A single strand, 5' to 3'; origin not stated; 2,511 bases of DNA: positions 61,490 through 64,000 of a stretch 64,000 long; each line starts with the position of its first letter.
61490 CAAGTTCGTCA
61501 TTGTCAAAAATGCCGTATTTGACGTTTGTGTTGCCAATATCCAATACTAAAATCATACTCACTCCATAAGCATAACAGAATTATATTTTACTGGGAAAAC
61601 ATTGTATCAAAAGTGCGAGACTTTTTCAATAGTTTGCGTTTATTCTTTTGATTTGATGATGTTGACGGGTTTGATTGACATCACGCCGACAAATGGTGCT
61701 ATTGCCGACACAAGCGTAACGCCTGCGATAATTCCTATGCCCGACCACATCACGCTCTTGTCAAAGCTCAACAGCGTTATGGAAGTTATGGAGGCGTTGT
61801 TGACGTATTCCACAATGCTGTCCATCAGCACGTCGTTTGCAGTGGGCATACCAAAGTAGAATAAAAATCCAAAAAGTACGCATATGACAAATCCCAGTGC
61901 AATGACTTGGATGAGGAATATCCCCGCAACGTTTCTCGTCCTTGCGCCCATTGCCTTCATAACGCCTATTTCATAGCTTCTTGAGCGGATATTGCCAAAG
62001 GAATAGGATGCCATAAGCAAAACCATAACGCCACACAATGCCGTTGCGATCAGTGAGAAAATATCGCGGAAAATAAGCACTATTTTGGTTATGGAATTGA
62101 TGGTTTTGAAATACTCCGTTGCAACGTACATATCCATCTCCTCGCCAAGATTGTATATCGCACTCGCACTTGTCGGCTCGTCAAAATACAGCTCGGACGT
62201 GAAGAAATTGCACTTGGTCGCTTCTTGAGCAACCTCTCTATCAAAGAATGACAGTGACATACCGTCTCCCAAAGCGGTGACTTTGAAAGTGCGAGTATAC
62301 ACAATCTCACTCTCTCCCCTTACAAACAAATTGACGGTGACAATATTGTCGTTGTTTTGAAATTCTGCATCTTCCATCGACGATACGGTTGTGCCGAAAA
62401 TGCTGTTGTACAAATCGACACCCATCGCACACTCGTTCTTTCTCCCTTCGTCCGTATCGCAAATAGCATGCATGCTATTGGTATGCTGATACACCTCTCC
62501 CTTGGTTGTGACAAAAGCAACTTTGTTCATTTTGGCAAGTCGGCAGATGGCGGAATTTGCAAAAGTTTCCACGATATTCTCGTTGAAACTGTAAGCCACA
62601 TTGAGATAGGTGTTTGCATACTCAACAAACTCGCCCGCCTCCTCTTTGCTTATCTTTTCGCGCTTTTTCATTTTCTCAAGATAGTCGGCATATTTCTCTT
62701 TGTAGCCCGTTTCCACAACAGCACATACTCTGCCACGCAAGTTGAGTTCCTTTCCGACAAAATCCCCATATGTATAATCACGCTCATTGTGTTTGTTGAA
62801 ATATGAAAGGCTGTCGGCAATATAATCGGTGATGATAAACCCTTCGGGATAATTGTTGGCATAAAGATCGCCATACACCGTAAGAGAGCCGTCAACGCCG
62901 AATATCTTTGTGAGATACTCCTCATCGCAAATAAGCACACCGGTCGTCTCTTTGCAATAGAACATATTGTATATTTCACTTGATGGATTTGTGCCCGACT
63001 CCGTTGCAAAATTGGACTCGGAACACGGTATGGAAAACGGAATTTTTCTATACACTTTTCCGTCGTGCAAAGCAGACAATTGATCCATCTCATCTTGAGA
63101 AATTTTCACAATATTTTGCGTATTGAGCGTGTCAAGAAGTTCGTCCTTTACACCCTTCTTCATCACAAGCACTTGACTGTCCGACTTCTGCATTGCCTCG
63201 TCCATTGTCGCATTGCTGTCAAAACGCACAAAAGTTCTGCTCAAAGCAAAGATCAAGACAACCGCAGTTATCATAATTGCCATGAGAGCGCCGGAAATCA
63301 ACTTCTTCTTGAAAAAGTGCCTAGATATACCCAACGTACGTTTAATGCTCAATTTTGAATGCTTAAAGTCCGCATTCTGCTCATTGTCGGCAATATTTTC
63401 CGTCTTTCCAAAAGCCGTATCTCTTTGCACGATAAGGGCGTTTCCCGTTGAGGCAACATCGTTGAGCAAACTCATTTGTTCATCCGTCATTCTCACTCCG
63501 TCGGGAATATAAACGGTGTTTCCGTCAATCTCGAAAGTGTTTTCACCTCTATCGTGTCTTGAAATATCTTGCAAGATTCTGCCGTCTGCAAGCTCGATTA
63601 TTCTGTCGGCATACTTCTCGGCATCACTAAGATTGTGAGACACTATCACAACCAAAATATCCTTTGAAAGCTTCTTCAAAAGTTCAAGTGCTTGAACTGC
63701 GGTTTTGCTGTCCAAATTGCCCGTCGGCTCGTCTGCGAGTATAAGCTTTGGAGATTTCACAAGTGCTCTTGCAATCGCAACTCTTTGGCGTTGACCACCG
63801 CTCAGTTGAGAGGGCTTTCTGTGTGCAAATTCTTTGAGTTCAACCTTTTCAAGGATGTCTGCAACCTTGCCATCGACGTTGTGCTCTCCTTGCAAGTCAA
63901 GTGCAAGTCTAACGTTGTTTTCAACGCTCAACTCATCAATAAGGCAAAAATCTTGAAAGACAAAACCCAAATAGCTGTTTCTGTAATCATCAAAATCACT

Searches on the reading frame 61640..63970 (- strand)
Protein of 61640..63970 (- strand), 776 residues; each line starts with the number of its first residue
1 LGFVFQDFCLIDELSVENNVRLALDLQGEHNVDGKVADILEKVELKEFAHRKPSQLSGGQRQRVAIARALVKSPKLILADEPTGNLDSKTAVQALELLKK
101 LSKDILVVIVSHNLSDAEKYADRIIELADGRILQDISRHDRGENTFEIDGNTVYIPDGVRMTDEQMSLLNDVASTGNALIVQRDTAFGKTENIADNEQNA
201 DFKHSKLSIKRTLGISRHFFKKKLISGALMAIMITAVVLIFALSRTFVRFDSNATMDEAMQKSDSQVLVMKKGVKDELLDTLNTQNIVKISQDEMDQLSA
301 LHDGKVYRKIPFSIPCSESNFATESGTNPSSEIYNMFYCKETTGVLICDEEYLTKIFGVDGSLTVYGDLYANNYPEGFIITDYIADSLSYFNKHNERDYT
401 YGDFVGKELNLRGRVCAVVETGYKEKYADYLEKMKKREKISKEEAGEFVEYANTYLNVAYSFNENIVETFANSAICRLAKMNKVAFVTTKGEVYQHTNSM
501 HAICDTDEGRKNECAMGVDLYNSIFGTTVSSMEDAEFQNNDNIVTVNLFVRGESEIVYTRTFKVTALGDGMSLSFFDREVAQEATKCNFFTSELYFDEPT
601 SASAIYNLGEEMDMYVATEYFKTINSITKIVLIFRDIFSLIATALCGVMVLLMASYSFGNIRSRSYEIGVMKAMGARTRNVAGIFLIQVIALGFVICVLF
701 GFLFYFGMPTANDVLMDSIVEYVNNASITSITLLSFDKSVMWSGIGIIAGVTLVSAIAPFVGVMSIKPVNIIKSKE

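Call 71: search_protein_families(library=pfam, proteins=[window:61640-63970:-], max_evalue=0.00001)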
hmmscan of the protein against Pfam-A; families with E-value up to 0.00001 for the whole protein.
window:61640-63970:- (776 aa): 2 families
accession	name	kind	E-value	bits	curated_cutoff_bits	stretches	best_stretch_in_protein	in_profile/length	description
PF00005.33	ABC_tran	-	1.5e-17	64.9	25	1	2-83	62-136/137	ABC transporter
PF02687.27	FtsX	-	1.2e-06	29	25.5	1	641-766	3-118/120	FtsX-like permease C-terminal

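Call 72: search_protein_families(library=padloc, proteins=[window:61640-63970:-], max_evalue=0.00001)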
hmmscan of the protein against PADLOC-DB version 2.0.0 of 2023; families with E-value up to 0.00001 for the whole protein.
window:61640-63970:- (776 aa): 1 family
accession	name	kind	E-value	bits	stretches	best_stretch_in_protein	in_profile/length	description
PDLC04135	mad3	-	1.2e-23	82.2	1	43-129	251-339/374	mads_3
